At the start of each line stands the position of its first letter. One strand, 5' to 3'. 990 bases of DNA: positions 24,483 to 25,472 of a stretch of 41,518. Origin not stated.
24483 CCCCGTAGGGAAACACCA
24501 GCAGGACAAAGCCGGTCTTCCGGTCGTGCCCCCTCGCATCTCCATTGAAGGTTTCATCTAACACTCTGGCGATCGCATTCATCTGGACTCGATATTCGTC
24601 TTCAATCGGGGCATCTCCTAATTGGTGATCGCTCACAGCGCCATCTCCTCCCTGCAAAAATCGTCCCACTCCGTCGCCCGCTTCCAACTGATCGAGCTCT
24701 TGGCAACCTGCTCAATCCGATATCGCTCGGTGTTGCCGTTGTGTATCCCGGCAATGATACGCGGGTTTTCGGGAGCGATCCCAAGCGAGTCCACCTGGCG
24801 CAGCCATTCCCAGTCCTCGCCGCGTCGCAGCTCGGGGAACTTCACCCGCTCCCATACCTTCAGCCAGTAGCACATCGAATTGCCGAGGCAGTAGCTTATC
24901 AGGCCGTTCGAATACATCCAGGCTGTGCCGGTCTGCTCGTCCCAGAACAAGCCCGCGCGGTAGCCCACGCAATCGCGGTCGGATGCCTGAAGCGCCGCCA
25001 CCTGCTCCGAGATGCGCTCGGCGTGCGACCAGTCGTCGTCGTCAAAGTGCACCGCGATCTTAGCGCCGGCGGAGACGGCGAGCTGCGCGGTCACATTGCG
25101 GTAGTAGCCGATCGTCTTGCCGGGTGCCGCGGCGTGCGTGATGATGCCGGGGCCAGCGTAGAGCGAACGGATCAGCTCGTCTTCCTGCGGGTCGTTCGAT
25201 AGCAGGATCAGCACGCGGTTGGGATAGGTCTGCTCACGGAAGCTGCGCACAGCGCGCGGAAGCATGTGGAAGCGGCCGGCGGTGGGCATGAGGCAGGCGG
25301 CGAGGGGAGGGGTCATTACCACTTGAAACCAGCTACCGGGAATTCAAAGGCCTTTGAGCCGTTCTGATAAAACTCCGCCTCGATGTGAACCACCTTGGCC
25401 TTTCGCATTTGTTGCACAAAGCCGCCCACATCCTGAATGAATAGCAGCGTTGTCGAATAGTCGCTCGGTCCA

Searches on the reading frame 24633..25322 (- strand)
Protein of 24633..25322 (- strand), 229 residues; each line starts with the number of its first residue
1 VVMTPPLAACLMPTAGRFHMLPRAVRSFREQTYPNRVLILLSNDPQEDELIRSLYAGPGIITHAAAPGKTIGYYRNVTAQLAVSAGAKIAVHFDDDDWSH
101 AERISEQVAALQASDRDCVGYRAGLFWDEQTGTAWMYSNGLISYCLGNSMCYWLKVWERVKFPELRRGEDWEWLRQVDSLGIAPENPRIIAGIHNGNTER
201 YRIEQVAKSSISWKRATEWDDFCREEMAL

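Call 3: search_protein_families(library=pfam, proteins=[window:24633-25322:-], max_evalue=1)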
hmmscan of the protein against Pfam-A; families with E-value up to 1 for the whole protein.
window:24633-25322:- (229 aa): 1 family
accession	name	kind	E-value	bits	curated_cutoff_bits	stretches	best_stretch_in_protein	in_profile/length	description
PF00535.33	Glycos_transf_2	-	5.1e-08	33.5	23.3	1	11-135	3-127/168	Glycosyl transferase family 2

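Call 4: search_protein_families(library=phrogs, proteins=[window:24633-25322:-], max_evalue=0.1)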
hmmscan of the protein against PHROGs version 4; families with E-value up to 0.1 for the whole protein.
window:24633-25322:- (229 aa): 1 family
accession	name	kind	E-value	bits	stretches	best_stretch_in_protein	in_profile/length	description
phrog_36186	-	unknown function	0.016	16.4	1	14-72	36-91/93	-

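Call 18: find_homologous_proteins(query=window:24633-25322:-)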
Query window:24633-25322:- (229 aa): 11 proteins with E <= 0.001 among 282 candidates.
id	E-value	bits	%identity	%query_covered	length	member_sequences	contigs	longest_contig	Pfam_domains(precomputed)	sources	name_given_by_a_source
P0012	4.2e-155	532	100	99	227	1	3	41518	PF00535.33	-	-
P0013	4.6e-120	417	77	99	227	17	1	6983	PF13641.13,PF00535.33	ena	-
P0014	1.6e-118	412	76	99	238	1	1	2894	PF00535.33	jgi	jgi:glycosyltransferase involved in cell wall biosynthesis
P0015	2.8e-114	398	77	95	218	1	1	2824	PF00535.33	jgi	jgi:glycosyltransferase involved in cell wall biosynthesis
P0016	2.3e-102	359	67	98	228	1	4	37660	PF00535.33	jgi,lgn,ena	jgi:glycosyltransferase involved in cell wall biosynthesis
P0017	1.5e-85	304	60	99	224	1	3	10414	-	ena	-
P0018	3.9e-39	152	38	99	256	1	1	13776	PF00535.33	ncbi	-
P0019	7.2e-35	138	38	100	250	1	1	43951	-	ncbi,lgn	-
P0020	2.3e-34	137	37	99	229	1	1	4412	PF00535.33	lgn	-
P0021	8.8e-32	128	41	97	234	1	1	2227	PF00535.33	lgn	-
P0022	6.5e-15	73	41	48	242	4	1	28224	PF00535.33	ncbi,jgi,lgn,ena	-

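Call 19: search_solved_structures(query=window:24633-25322:-, max_evalue=1, show_alignments=2)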
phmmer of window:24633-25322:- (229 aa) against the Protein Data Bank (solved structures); distinct sequences matched with E-value up to 1: 5.
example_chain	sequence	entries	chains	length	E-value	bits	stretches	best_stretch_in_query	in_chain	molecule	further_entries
6ppj_A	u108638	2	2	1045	0.56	12.5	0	33-77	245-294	ATP-dependent DNA helicase (UvrD/REP)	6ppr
9np6_A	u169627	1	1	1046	0.56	12.5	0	33-77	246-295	DNA 3'-5' helicase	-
7sjr_A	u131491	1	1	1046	0.57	12.5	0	33-77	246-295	DNA helicase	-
8vh7_A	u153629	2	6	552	0.81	12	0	5-123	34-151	Heparosan synthase B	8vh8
8viw_A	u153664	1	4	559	0.83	12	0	5-123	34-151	Heparosan synthase B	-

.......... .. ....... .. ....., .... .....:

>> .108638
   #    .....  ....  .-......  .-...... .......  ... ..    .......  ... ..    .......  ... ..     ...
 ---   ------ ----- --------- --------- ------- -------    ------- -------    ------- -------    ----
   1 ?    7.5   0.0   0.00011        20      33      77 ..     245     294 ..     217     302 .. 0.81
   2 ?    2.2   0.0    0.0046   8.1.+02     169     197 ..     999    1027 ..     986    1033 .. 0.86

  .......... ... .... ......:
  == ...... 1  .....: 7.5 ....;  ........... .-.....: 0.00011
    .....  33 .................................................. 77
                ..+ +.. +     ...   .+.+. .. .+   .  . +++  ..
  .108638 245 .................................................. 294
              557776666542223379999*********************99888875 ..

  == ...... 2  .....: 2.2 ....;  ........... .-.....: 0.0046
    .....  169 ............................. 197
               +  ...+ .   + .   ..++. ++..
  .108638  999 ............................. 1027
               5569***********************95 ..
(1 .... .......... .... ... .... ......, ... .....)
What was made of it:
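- Tried and rejected: Sequence search of GT2 against PDB: nothing significant (call 19).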

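Call 21: find_encoding_contigs(protein=P0019, flank=8000, max_places=2)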
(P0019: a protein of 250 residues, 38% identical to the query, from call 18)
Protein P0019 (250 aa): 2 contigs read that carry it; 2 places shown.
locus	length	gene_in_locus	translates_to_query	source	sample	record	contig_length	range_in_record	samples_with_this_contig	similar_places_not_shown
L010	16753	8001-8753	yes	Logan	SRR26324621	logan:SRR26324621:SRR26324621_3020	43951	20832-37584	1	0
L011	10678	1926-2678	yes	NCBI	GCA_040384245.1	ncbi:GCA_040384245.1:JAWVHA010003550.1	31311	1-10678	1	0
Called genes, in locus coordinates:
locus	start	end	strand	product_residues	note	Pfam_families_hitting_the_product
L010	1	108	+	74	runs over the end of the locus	-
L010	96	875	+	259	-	-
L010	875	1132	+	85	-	-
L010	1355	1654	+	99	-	PF13619:KTSC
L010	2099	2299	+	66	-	PF13619:KTSC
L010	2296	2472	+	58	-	-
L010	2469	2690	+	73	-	-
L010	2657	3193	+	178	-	-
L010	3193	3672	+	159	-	-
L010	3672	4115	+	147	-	-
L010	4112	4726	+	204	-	-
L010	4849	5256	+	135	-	-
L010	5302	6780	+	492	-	-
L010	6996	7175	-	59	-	-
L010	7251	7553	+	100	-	-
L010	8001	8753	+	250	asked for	-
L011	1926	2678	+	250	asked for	-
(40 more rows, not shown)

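Call 22: find_encoding_contigs(protein=P0018, flank=8000, max_places=2)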
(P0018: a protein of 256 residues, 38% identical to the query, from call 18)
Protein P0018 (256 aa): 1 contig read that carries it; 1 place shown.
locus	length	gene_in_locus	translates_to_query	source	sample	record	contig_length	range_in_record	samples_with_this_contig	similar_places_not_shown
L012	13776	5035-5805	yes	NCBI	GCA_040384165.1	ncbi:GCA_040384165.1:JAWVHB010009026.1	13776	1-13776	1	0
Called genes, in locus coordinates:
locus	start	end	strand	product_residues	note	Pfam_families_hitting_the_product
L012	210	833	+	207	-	-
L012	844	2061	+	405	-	PF02195:ParB_N, PF01555:N6_N4_Mtase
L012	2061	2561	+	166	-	-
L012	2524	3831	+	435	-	PF03237:Terminase_6N, PF17289:Terminase_6C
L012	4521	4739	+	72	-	-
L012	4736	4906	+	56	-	-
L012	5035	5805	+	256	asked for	PF00535:Glycos_transf_2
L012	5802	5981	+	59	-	-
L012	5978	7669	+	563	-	PF01370:Epimerase (weak), PF04321:RmlD_sub_bind, PF13489:Methyltransf_23 (faint), PF08241:Methyltransf_11 (faint), PF08242:Methyltransf_12 (weak)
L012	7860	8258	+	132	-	PF05523:FdtA (weak), PF14667:Polysacc_synt_C (weak)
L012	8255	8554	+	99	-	-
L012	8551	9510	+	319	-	PF00535:Glycos_transf_2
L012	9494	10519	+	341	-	-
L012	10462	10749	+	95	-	-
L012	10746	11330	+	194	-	-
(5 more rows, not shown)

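Call 23: find_encoding_contigs(protein=P0017, flank=8000, max_places=3)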
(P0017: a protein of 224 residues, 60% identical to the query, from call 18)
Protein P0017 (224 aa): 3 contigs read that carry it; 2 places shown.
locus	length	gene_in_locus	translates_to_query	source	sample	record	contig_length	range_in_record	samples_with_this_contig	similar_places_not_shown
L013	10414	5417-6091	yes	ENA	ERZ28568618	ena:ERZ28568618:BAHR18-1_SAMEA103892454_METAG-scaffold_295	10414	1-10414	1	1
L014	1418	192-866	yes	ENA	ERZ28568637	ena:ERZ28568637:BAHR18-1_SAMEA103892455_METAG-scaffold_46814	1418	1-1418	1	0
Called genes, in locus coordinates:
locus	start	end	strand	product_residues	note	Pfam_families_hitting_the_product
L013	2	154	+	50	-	?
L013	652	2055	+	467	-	-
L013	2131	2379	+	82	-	-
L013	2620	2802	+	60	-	-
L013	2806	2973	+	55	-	-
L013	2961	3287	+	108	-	PF13711:DUF4160 (weak)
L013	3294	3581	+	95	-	-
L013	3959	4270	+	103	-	-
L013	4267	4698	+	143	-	-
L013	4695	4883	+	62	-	-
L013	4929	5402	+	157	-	-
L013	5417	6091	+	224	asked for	-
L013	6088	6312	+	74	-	-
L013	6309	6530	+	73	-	-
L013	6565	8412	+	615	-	-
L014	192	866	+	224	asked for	-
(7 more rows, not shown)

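Call 24: find_encoding_contigs(protein=P0013, flank=8000, max_places=2)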
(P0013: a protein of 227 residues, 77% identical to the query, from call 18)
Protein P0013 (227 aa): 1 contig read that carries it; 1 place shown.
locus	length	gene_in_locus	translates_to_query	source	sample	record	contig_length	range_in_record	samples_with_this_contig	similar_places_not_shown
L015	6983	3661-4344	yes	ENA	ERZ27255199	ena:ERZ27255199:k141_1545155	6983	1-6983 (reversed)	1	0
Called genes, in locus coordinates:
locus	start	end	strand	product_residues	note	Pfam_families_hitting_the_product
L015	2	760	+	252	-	?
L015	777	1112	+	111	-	-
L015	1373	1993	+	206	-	-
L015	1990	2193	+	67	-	-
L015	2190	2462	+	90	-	-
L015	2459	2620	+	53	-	-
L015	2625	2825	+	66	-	-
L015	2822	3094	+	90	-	-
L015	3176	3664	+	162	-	-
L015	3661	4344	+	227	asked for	PF00535:Glycos_transf_2, PF13641:Glyco_tranf_2_3 (weak)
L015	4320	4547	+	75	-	-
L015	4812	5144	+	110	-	-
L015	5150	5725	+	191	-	-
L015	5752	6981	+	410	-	?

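Call 43: search_protein_families(library=ncbifam, proteins=[window:24636-25316:-], max_evalue=0.1)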
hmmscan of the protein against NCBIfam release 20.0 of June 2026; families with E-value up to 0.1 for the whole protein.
window:24636-25316:- (227 aa): 2 families
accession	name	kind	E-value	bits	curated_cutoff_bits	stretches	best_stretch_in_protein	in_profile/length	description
TIGR04440.1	glyco_TIGR04440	domain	0.0024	17.6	70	1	9-112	5-109/215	TIGR00180 family glycosyltransferase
NF041394.1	GtaseAglG_Halo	equivalog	0.007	15.7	440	1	12-120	11-118/304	glucosyl-dolichyl phosphate glucuronosyltransferase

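Call 44: search_protein_families(library=padloc, proteins=[window:24636-25316:-], max_evalue=0.1)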
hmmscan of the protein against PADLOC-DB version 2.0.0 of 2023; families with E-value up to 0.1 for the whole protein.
window:24636-25316:- (227 aa): 0 families

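Call 45: find_related_loci(query=A4, collection=viral_contigs, flank=6000)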
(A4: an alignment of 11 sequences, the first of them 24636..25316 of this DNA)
Query A4 (227 aa) in viral_contigs; peptide patterns used: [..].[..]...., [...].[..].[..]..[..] (x = any residue, [..] = any of these).
350 stretches matched a pattern; 282 encode a relative of the query (tblastn E <= 1e-3); the best 80 are kept; 80 distinct loci.
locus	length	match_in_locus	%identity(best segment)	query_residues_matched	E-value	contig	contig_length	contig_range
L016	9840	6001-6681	76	1-227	1e-122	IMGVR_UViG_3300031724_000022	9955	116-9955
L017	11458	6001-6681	76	1-227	1e-122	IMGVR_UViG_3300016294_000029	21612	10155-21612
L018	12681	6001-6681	76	1-227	1e-122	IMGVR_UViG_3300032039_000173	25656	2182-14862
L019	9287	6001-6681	76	1-227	1e-122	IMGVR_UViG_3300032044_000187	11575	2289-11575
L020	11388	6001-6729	42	4-225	1e-54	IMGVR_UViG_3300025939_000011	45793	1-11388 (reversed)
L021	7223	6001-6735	43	4-226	7e-48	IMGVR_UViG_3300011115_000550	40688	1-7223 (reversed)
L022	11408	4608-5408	38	1-227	2e-45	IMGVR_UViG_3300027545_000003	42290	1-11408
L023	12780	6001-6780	38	1-227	2e-45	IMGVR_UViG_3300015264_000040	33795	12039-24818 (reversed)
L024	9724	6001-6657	37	1-227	2e-42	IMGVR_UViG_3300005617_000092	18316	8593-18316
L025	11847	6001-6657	37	1-227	2e-42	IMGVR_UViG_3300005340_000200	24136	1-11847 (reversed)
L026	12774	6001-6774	39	4-225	5e-42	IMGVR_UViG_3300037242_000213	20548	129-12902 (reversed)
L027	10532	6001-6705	39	4-225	5e-42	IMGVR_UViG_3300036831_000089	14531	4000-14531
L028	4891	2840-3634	36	4-225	1e-41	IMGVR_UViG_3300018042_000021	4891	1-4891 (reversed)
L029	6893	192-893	37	1-226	3e-41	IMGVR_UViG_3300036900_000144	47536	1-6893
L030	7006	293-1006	37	1-227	9e-41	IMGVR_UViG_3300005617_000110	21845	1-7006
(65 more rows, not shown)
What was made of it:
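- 282 relatives in IMG/VR (call 45).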

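Call 50: predict_structure(alignment_id=A4)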
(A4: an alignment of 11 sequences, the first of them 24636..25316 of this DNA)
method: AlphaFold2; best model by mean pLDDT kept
length: 227 residues; sequences in the alignment: 11
mean_pLDDT: 83.1   pTM: 0.82
mean pLDDT of the five models: 83.1, 80.6, 64.7, 56.2, 53.5
residues with pLDDT >= 90: 76; 70-90: 117; 50-70: 32; < 50: 2
segments of 3 or more residues with pLDDT < 50: none
pLDDT, mean of each block of 10 residues (from residue 1): 90 81 88 94 87 91 89 94 95 71 90 87 84 77 64 94 77 81 71 64 77 89 75
secondary structure, 60 per line:
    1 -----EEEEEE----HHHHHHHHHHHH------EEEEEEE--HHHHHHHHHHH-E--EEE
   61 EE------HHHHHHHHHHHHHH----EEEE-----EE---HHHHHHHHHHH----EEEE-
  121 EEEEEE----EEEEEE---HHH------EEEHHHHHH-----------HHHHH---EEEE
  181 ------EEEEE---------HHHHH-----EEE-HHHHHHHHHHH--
elements in order: E6-11 H16-27 E34-40 H43-53 E58-62 H69-82 E87-90 H101-111 E116-119 E121-126 E131-136 E149-151 H152-157 H169-173 E177-180 E187-191 H201-205 E211-213 H215-225

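Call 55: fold_search(model_id=the predicted structure, library=pdb)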
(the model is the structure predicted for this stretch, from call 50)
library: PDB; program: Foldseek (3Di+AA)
matches with E <= 10: 1621; with E <= 0.001: 358
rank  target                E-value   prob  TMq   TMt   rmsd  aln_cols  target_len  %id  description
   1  8vh8_A                5.5e-10  1.00  0.61  0.28  11.5       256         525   15  Crystal structure of heparosan synthase 2 from Pasteurella multocida at 2.85 A (released 2024-09-04)
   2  6p61_C                7.6e-10  1.00  0.66  0.78   3.4       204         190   13  Structure of a Glycosyltransferase from Leptospira borgpetersenii serovar Hardjo-bovis (strain JB197) (released 2019-07-10)
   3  5hea_A                9.7e-10  1.00  0.65  0.54   7.0       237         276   16  CgT structure in hexamer (released 2016-08-31)
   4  8vh7_B                1.2e-09  1.00  0.63  0.29  11.2       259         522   15  Crystal structure of heparosan synthase 2 from Pasteurella multocida at 1.98 A (released 2024-07-24)
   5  8vh8_B                1.2e-09  1.00  0.61  0.28   9.9       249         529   15  Crystal structure of heparosan synthase 2 from Pasteurella multocida at 2.85 A (released 2024-09-04)
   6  6p61_B                1.4e-09  1.00  0.67  0.79   3.2       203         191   13  Structure of a Glycosyltransferase from Leptospira borgpetersenii serovar Hardjo-bovis (strain JB197) (released 2019-07-10)
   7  8viw_A                1.5e-09  1.00  0.61  0.27  11.4       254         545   16  Cryo-EM structure of heparosan synthase 2 from Pasteurella multocida with polysaccharide in the GlcNAc-T active site (released 2024-07-24)
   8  8vh8_C                2.3e-09  1.00  0.63  0.29  11.0       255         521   15  Crystal structure of heparosan synthase 2 from Pasteurella multocida at 2.85 A (released 2024-09-04)
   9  8vh8_D                2.8e-09  1.00  0.63  0.29   9.3       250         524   16  Crystal structure of heparosan synthase 2 from Pasteurella multocida at 2.85 A (released 2024-09-04)
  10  8vh7_A                4.1e-09  1.00  0.62  0.29   9.3       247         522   16  Crystal structure of heparosan synthase 2 from Pasteurella multocida at 1.98 A (released 2024-07-24)
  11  9omn_B                4.1e-09  1.00  0.64  0.55   5.0       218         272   14  WrtF fucosyltransferase - GDP-2-deoxy-2-fluoro-beta-L-fucose (released 2025-10-29)
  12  6p61_A                5.0e-09  1.00  0.64  0.74   3.9       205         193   15  Structure of a Glycosyltransferase from Leptospira borgpetersenii serovar Hardjo-bovis (strain JB197) (released 2019-07-10)
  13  6h1j_C                5.3e-09  1.00  0.63  0.47   6.8       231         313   16  TarP native (released 2018-09-26)
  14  2z86_B                5.6e-09  1.00  0.68  0.28   5.2       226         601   16  Crystal structure of chondroitin polymerase from Escherichia coli strain K4 (K4CP) complexed with UDP-GlcUA and UDP (released 2008-09-16)
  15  9omk_B                6.0e-09  1.00  0.63  0.57   6.5       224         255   13  WrtF fucosyltransferase - trisaccharide acceptor (released 2025-10-29)
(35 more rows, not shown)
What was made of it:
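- On GT2 / GT-A glycosyltransferase: Foldseek E = 5e-10 to 3e-8 to heparosan synthase, 6P61, TarP, SpsA and RmlT (call 55).
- Closest known: Prophage glycosyltransferases for surface-polymer modification. Same: TarP is among the fold matches (call 55).
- Prophage GT2 enzymes that modify surface polymers exist; TarP is among the fold matches (call 55). The closest fold matches act on polysaccharides or teichoic acids (call 55).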

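Call 56: search_protein_families(library=pfam, alignment_id=A5, max_evalue=0.001)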
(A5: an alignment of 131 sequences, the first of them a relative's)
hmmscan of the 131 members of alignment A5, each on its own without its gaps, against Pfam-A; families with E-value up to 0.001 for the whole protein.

A. member 1, L012:5786-7666:+ (627 aa): 5 families
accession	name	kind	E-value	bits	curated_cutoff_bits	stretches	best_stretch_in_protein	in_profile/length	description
PF04321.23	RmlD_sub_bind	-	1.6e-12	47.6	27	1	65-284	1-226/287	RmlD substrate binding domain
PF01370.27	Epimerase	-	1.4e-06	28.3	20.9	1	67-271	1-240/240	NAD dependent epimerase/dehydratase family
PF08242.18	Methyltransf_12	-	3.5e-06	28.1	30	1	457-556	3-98/98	Methyltransferase domain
PF13489.12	Methyltransf_23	-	1.9e-05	24.9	27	1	453-590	25-135/164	Methyltransferase domain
PF08241.18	Methyltransf_11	-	2.9e-05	25.1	21.2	1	456-557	2-94/95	Methyltransferase domain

B. families by the number of members that match (of 131 scanned): 29 families (the first 25 are shown)
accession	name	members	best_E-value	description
PF13704.12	Glyco_tranf_2_4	19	2.7e-11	Glycosyl transferase family 2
PF00535.33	Glycos_transf_2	18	1.8e-11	Glycosyl transferase family 2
PF05050.19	Methyltransf_21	12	3.6e-13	Methyltransferase FkbM domain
PF01370.27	Epimerase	2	1e-41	NAD dependent epimerase/dehydratase family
PF04321.23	RmlD_sub_bind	2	1.6e-12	RmlD substrate binding domain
PF13578.12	Methyltransf_24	2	4.3e-12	Methyltransferase domain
PF13712.12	Glyco_tranf_2_5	2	1.8e-08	Glycosyltransferase like family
PF16363.11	GDP_Man_Dehyd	1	2e-28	GDP-mannose 4,6 dehydratase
PF25680.1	Mom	1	2.2e-24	Mom protein family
PF24746.1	DUF7694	1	1.2e-17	Domain of unknown function (DUF7694)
PF13619.11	KTSC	1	8.6e-16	KTSC domain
PF02195.25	ParB_N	1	5.1e-14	ParB N-terminal domain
PF07993.18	NAD_binding_4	1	1.9e-13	Male sterility protein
PF01073.25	3Beta_HSD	1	2.2e-13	3-beta hydroxysteroid dehydrogenase/isomerase family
PF00196.25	GerE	1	5.7e-13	Bacterial regulatory proteins, luxR family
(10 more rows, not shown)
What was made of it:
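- Closest known: Actinobacteriophage virion-glycosylation gene sets. Same: In distant relatives of this phage the terL-portal interval holds several GTs plus FkbM methyltransferases (call 56).
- ORFs between GT2 and portal in 21 distant loci match Glyco_tranf_2_4 (19), Glycos_transf_2 (18), FkbM methyltransferase (12) and epimerase/RmlD/GDP-mannose dehydratase families (call 56). Multi-GT, methyltransferase and sugar-nucleotide gene sets look like polysaccharide loci (call 56).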

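Call 60: find_related_loci(query=A4, collection=genome_contigs, flank=7000)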
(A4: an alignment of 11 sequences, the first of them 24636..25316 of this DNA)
Query A4 (227 aa) in genome_contigs; peptide patterns used: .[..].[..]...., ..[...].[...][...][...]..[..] (x = any residue, [..] = any of these).
194 stretches matched a pattern; 95 encode a relative of the query (tblastn E <= 1e-3); the best 80 are kept; 80 distinct loci.
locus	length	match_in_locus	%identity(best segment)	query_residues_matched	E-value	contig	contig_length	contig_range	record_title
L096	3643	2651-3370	34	1-225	2e-34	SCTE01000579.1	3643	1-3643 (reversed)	MAG: Chloroflexota bacterium isolate FW300_bin.39 FW300_bin.39-150188-1, whole genome shotgun sequence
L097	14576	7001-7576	33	4-196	3e-30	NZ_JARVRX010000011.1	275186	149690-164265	Mycolicibacterium sp. lyk4-40-TYG-92 NODE_8_length_275186_cov_41.428545, whole genome shotgun sequence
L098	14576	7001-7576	34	4-196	4e-29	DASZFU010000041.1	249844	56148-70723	MAG TPA_asm: Candidatus Angelobacter sp. isolate SMAG_U6530 k141_1869527, whole genome shotgun sequence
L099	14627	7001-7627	33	4-225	4e-29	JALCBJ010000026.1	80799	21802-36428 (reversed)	MAG: Thermoanaerobaculia bacterium isolate IB1_shallow_metabat_bins_2.tsv.009 NODE_64_length_80799_cov_20.232302, whole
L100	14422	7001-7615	34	4-205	1e-28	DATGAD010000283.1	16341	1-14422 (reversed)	MAG TPA_asm: Alloacidobacterium sp. isolate SMAG_U9586 k141_66798, whole genome shotgun sequence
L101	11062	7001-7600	32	1-197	4e-28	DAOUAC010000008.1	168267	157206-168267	MAG TPA_asm: Anaerolineaceae bacterium isolate H61_600 k121_154434, whole genome shotgun sequence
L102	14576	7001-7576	37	4-196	1e-27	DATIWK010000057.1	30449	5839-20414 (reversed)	MAG TPA_asm: Anaeromyxobacteraceae bacterium isolate SMAG_U15221 k141_1122318, whole genome shotgun sequence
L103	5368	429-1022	33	4-202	2e-27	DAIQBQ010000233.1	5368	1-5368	MAG TPA_asm: Actinomycetota bacterium isolate CTOTU39051 NODE_2228_length_5368_cov_4.707886, whole genome shotgun sequen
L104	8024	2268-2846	33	1-196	1e-27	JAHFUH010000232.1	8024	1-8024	MAG: Acidobacteria bacterium isolate nzgw75 NODE_8128_length_8025_cov_2.800860, whole genome shotgun sequence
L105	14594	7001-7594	34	4-202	3e-27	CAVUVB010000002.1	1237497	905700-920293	MAG: uncultured Actinomycetota bacterium isolate MFD01213.bin.2.152 genome assembly, contig: contig_124, whole genome sh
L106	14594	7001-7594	36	3-200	3e-27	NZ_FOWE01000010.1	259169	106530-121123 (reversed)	Geodermatophilus obscurus strain DSM 43161, whole genome shotgun sequence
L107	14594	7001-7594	33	2-200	5e-27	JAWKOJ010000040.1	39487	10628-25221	MAG: Caldilineales bacterium isolate ABC2.10 ABC2.10.fa-40, whole genome shotgun sequence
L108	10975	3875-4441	36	7-196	1e-26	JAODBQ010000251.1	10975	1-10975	MAG: Ilumatobacteraceae bacterium isolate RYN_44 scaffold_5093010, whole genome shotgun sequence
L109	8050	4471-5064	34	1-198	1e-25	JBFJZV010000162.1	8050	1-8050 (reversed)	MAG: Acidimicrobiia bacterium isolate Mix_sand19.2022.05.Z.42 k141_289593_length_8050_cov_31.6919, whole genome shotgun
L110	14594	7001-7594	31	4-202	1e-25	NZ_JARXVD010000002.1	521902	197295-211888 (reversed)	Mycobacterium sp. OTB74 Ga0498897_02, whole genome shotgun sequence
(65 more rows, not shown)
